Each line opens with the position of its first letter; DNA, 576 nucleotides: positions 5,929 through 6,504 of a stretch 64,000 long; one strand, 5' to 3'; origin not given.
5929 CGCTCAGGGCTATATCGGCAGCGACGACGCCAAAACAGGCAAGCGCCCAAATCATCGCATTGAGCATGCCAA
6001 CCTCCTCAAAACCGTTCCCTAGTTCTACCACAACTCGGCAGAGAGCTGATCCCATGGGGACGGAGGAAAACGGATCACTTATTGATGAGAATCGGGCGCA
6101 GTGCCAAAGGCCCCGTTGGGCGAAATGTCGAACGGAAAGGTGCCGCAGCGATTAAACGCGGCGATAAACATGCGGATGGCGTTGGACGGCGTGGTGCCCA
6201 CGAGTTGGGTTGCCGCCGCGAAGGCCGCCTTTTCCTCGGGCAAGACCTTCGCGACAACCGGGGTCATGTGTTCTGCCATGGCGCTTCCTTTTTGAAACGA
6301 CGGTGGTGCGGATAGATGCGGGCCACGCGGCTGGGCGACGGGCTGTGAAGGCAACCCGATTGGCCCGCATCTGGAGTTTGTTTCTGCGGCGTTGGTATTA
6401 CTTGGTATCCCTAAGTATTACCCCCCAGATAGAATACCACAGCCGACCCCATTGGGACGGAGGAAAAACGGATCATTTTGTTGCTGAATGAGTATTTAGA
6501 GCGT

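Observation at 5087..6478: RelB/DinJ-like small protein directly upstream of a CPBP (Abi) intramembrane protease, with 28-bp direct repeats flanking the small gene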

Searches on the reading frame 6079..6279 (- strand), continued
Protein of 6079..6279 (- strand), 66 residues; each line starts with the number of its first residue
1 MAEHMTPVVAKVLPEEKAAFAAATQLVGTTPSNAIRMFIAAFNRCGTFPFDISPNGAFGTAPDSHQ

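Call 27: search_solved_structures(query=A1, max_evalue=10, show_alignments=2)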
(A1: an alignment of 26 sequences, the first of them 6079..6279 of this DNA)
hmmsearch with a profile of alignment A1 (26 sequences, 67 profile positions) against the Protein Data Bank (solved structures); distinct sequences matched with E-value up to 10: 5.
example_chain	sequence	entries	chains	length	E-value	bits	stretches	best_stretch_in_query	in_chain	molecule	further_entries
9lew_A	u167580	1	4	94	0.001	22.1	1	15-60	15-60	DNA-damage-inducible protein J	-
2k29_A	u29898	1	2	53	0.011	18.8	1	4-40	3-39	Antitoxin RelB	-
4fxe_A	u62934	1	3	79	0.05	16.7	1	15-45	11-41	Antitoxin RelB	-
8oix_J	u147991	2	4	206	1.4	12.1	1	5-29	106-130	Proteasome subunit beta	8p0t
4qlh_A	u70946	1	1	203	1.6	11.9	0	24-35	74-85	Protease, linker, Protease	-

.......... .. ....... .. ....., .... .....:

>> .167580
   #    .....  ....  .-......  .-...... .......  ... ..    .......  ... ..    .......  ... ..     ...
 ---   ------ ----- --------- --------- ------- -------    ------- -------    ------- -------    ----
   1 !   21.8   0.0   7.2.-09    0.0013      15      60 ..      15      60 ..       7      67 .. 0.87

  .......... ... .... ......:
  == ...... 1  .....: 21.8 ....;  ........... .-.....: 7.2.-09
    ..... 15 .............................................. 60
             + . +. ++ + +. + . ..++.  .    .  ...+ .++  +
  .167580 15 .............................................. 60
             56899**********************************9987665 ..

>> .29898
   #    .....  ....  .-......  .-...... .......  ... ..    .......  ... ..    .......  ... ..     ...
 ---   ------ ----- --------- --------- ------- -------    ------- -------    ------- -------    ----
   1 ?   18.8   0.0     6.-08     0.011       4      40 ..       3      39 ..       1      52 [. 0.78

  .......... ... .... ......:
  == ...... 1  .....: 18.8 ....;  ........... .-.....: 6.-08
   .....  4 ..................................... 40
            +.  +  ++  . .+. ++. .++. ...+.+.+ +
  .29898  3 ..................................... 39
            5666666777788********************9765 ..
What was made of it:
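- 6079..6279 (-): 66-aa orphan RelB/DinJ-type ribbon-helix-helix protein: conserved core at residues 1-52, variable disordered tail. Profile against PDB: DinJ 9lew E 1e-3, RelB 2k29 E 0.011 (call 27).
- On RelB/DinJ antitoxin (type II toxin-antitoxin): PDB profile hits DinJ at E 1e-3 and RelB at E 0.011 (call 27).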

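Call 32: find_homologous_proteins(query=L090:4240-5355:+, max_evalue=0.001)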
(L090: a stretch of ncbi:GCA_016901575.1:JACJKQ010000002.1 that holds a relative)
Query L090:4240-5355:+ (371 aa): 5 proteins with E <= 0.001 among 8000 candidates.
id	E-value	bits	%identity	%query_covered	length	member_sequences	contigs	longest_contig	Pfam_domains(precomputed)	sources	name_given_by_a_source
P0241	4.8e-227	771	99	100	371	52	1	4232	PF02517.22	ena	-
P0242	3.3e-87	311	45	94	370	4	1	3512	PF02517.22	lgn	-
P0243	3.1e-85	305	45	94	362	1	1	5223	PF02517.22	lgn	-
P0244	8.1e-34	136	49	24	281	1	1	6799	PF02517.22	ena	-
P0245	9.4e-33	132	50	24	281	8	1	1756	PF02517.22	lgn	-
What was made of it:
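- Tried and rejected: A search with the Enorma CPBP found only 5 relatives (call 32).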

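Call 33: find_encoding_contigs(protein=P0243, flank=3000, max_places=2)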
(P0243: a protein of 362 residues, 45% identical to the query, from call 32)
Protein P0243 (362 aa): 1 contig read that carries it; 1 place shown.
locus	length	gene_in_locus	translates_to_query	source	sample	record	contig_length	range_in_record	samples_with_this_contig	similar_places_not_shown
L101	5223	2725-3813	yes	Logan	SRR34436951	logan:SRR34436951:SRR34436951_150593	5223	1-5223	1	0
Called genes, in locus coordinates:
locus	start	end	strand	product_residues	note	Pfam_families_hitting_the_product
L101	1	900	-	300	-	?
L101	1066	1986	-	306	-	PF00497:SBP_bac_3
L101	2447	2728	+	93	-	-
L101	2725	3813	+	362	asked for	PF02517:Rce1-like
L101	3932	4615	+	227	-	PF06912:DUF1275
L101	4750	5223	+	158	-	?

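Call 34: find_encoding_contigs(protein=P0244, flank=3000, max_places=2)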
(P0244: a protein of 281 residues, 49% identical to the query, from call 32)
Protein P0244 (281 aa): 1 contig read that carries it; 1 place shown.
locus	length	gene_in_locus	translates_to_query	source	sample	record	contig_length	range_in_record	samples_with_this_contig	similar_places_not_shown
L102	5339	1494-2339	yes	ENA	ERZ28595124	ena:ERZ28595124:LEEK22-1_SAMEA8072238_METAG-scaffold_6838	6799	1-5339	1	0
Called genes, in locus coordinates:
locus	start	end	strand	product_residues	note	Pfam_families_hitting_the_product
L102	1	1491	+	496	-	?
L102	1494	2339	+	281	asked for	PF02517:Rce1-like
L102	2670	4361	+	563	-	PF00342:PGI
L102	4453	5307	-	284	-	PF13276:HTH_21, PF00665:rve, PF13683:rve_3 (weak), PF13333:rve_2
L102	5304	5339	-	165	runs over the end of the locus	PF01527:HTH_Tnp_1 (faint), PF13384:HTH_23 (faint), PF13551:HTH_29 (faint), PF13518:HTH_28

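Call 35: predict_structure(alignment_id=A1)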
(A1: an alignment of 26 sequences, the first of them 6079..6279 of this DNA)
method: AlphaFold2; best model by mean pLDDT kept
length: 66 residues; sequences in the alignment: 26
mean_pLDDT: 72.9   pTM: 0.50
mean pLDDT of the five models: 72.9, 70.1, 69.7, 68.4, 66.7
residues with pLDDT >= 90: 22; 70-90: 14; 50-70: 18; < 50: 12
segments of 3 or more residues with pLDDT < 50: 58-66
pLDDT, mean of each block of 10 residues (from residue 1): 57 91 96 90 73 51 39
secondary structure, 60 per line:
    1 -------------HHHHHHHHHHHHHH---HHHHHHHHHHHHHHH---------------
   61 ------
elements in order: H14-27 H31-45
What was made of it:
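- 6079..6279 (-): The AF2 model has helices at 14-27 and 31-45 and a tail with pLDDT below 50 (call 35).
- On RelB/DinJ antitoxin (type II toxin-antitoxin): The AF2 model shows an N-terminal extended segment plus two helices (call 35).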

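Call 39: fold_search(model_id=the predicted structure, library=pdb)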
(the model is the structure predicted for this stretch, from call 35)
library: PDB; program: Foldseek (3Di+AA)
matches with E <= 10: 28; with E <= 0.001: 0
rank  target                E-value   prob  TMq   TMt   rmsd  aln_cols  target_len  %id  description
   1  9lew_E                4.4e-01  0.95  0.55  0.43   6.0        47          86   26  The crystal structure of DinJ-YafQ complex from Vibrio cholerae (released 2025-07-30)
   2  9lew_A                8.3e-01  0.87  0.55  0.42   5.9        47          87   26  The crystal structure of DinJ-YafQ complex from Vibrio cholerae (released 2025-07-30)
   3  1myl_A                1.7e+00  0.47  0.43  0.59   4.7        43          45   14  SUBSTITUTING HYDROPHOBIC RESIDUES FOR A BURIED SALT BRIDGE ENHANCES PROTEIN STABILITY BUT DOES NOT REDUCE CONFORMATION (released 1995-01-26)
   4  2an7_MODEL_1_A        2.9e+00  0.09  0.35  0.29  15.0        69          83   17  Solution structure of the bacterial antidote ParD (released 2006-09-05)
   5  8jdi_H                3.1e+00  0.47  0.44  0.20   3.7        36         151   19  Crystal structure of Cas7-AcrIF25 complex (released 2024-05-29)
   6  1bdv_D                3.4e+00  0.25  0.43  0.53   5.4        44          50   16  ARC FV10 COCRYSTAL (released 1999-01-06)
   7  7vp4_B                3.4e+00  0.18  0.37  0.38   4.2        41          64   15  Structure of a transcription factor and DNA complex (released 2022-10-19)
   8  7e4j_A                3.6e+00  0.38  0.47  0.67   3.6        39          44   13  X-ray crystal structure of VapB12 antitoxin from mycobacterium tuberculosis in space group P41. (released 2022-02-16)
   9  1par_A                3.6e+00  0.21  0.42  0.51   7.5        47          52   13  DNA RECOGNITION BY BETA-SHEETS IN THE ARC REPRESSOR-OPERATOR CRYSTAL STRUCTURE (released 1994-07-31)
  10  3ft7_A                3.9e+00  0.28  0.44  0.60   4.1        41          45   12  Crystal structure of an extremely stable dimeric protein from sulfolobus islandicus (released 2009-10-20)
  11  1baz_A                4.1e+00  0.20  0.42  0.52   4.8        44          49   16  ARC REPRESSOR MUTANT PHE10VAL (released 1998-06-17)
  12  1par_C                4.1e+00  0.18  0.41  0.51   6.8        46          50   13  DNA RECOGNITION BY BETA-SHEETS IN THE ARC REPRESSOR-OPERATOR CRYSTAL STRUCTURE (released 1994-07-31)
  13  6gyg_B                4.8e+00  0.18  0.39  0.41   4.7        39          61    8  X-ray structure of the apo form of the establishement gene regulator Reg576 of the G+ plasmid p576 (released 2018-10-17)
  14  7vp5_F                4.8e+00  0.13  0.36  0.33   4.3        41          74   15  Structure of a transcription factor and DNA complex (released 2022-10-19)
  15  6gto                  5.1e+00  0.20  0.41  0.43   3.5        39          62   15  Structure of the AtaR antitoxin (released 2019-03-06)
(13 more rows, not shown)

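Call 47: search_protein_families(library=pfam, proteins=[L081:4605-4832:+, L098:1677-1904:+, L088:1314-1571:+, L095:1395-1991:+], max_evalue=0.1)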
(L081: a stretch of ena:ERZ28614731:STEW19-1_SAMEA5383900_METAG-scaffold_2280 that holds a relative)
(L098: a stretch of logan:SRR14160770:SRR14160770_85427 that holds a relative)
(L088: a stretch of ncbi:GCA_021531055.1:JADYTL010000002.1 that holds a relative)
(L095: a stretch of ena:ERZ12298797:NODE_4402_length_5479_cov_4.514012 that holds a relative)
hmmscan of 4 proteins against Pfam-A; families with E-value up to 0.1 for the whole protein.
L081:4605-4832:+ (75 aa): 0 families

L098:1677-1904:+ (75 aa): 0 families

L088:1314-1571:+ (85 aa): 20 families
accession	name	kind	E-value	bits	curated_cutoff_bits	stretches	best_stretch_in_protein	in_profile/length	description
PF13717.11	Zn_ribbon_4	-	0.0039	17.5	30.3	0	27-35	3-11/36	zinc-ribbon domain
PF08271.17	Zn_Ribbon_TF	-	0.0048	16.8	29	0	28-39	2-13/43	TFIIB zinc-binding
PF08274.17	Zn_Ribbon_YjdM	-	0.0092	16.4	30.8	0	64-71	20-27/30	PhnA Zinc-Ribbon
PF23451.1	Zn_ribbon_PaaD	-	0.011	15.8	27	1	25-36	13-24/53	PaaD zinc beta ribbon domain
PF14353.12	CpXC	-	0.016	15.6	25.4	1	27-72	1-46/121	CpXC protein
PF10058.14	Zn_ribbon_10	-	0.016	15.4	24.2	0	60-73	19-32/54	ER junction formation factor lunapark, zinc ribbon finger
PF11781.13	Zn_ribbon_RRN7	-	0.017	15.2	27.1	0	26-39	4-17/32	Zinc-finger of RNA-polymerase I-specific TFIIB, Rrn7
PF12172.15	zf-ChsH2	-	0.019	15.2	23.2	0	29-36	28-35/37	ChsH2, rubredoxin-like zinc ribbon domain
PF10571.15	UPF0547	-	0.025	15.2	29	0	26-33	14-21/26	Uncharacterised protein family UPF0547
PF13248.11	Zn_ribbon_3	-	0.027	14.4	27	0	27-33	17-23/26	zinc-ribbon domain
PF09332.17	Mcm10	-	0.03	14.6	26.8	0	28-55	15-41/56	Mcm10, C-terminal zinc binding motif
PF09723.15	Zn_ribbon_8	-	0.032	14.7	34.4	0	26-35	26-35/41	Zinc ribbon domain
PF23165.1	zf-C2H2_FBX41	-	0.041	13.8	24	1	29-40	5-16/30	F-box only protein 41 C2H2 zinc finger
PF14369.11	Zn_ribbon_19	-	0.044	14.4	30.8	0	26-34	21-29/35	zinc-ribbon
PF12760.12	Zn_ribbon_IS1595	-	0.054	13.9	25.4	0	24-61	16-35/46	Transposase zinc-ribbon domain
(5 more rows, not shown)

L095:1395-1991:+ (198 aa): 1 family
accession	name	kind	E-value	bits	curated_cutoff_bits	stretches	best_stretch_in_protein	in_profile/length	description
PF15420.11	Abhydrolase_9_N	-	0.064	13.7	27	1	8-68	20-80/208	Alpha/beta-hydrolase family N-terminus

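Call 49: search_protein_families(library=padloc, proteins=[window:6079-6279:-], max_evalue=0.1)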
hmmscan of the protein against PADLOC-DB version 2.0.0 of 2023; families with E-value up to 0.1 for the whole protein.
window:6079-6279:- (66 aa): 0 families

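Call 57: find_related_loci(query=A3, collection=metagenome_contigs, flank=3000)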
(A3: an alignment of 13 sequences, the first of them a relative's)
Query A3 (66 aa) in metagenome_contigs; peptide patterns used: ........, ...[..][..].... (x = any residue, [..] = any of these).
528 stretches matched a pattern; 454 encode a relative of the query (tblastn E <= 1e-3); the best 80 are kept; 80 distinct loci.
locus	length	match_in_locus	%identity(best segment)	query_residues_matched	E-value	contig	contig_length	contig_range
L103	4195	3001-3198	100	1-66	8e-41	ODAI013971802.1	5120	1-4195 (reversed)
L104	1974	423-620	91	1-66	8e-38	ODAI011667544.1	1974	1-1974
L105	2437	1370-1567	92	1-66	6e-37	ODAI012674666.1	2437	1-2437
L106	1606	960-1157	92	1-66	9e-37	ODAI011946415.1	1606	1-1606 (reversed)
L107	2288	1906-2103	91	1-66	6e-36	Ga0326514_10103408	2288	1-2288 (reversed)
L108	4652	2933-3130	89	1-66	3e-35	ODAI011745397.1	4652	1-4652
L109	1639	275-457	89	2-62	2e-33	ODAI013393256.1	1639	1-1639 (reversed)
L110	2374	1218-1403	94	1-60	5e-33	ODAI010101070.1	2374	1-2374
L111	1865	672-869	79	1-66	3e-32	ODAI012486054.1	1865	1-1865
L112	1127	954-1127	93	1-58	5e-33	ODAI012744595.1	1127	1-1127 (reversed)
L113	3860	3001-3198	73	1-66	3e-30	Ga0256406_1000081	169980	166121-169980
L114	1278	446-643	73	1-66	1e-30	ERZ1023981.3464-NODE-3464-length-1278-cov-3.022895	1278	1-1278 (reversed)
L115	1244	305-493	76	1-61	2e-29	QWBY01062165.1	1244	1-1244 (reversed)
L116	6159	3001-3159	91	1-53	5e-29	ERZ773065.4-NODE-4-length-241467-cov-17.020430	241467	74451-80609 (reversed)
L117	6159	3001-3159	91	1-53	5e-29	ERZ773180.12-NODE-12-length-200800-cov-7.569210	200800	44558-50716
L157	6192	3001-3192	67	1-64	8e-26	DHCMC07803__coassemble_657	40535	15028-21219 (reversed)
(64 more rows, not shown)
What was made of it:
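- Tried and rejected: A second scan of metagenomes, ranked on a sister-clade sequence, was needed to sample diversity (call 57).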

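Call 62: search_protein_representatives(alignment_id=A1)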
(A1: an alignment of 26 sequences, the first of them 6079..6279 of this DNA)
Query: 26 sequences, 67 profile positions. Proteins with E-value up to 0.001 (for the whole library): 157; up to 1e-10: 41; up to 1e-30: 5. The best 150 are listed.
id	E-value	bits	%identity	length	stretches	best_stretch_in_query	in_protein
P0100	1.2e-35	137.2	-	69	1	1-66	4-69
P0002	1.3e-34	133.9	-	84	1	1-66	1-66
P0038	2.4e-33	129.9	-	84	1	1-63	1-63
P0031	2.7e-33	129.7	-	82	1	1-63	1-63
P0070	5.1e-33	128.8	-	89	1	1-59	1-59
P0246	3.1e-20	87.9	-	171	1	3-57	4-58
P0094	7.2e-20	86.7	-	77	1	20-66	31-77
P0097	7.7e-20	86.6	-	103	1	18-62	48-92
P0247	1.5e-19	85.7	-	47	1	1-41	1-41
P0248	9.4e-18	79.9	-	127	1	22-66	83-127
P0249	7.6e-17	77.0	-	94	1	1-55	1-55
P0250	8.1e-17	76.9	-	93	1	1-60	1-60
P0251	8.8e-17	76.8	-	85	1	8-57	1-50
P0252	7.8e-16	73.8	-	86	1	5-61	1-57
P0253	1.5e-15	72.8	-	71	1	5-53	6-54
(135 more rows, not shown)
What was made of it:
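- A tight orthologous group: 5 clusters score 129-137 bits, then the scores drop to 88 bits, among 1.84 billion representatives (call 62).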

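Call 68: search_protein_families(library=pfam, proteins=[L102:1-1491:+, L102:1494-2339:+, L157:3273-4670:+], max_evalue=0.001)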
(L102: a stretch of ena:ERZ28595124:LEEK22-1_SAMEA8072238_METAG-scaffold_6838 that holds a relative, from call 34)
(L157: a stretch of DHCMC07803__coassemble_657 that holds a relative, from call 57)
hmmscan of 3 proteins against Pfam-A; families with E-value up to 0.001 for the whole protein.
L102:1-1491:+ (496 aa): 2 families
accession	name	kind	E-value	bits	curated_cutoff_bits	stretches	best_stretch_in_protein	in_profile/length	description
PF00271.37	Helicase_C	-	1.2e-33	116.1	23.5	1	117-225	2-110/110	Helicase conserved C-terminal domain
PF00270.35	DEAD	-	3.3e-22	79.4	26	1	3-79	88-163/167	DEAD/DEAH box helicase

L102:1494-2339:+ (281 aa): 1 family
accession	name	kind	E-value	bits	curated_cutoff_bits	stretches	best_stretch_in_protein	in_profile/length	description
PF02517.21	Rce1-like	-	6.6e-20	71.6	22.4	1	141-239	3-92/93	Type II CAAX prenyl endopeptidase Rce1-like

L157:3273-4670:+ (465 aa): 2 families
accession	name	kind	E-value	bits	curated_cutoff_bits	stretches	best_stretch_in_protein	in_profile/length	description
PF06738.18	ThrE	-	7.5e-59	199.5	26.3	2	62-305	2-239/241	Putative threonine/serine exporter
PF12821.13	ThrE_2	-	1.2e-19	71.2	27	1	329-453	2-126/129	Threonine/Serine exporter, ThrE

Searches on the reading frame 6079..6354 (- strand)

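Call 3: search_protein_families(library=pfam, proteins=[window:6079-6354:-], max_evalue=1)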
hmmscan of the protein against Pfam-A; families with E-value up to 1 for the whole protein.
window:6079-6354:- (91 aa): 1 family
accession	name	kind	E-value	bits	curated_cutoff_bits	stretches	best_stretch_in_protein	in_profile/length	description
PF04221.18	RelB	-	0.00012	22.3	22.4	1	37-77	8-48/82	RelB antitoxin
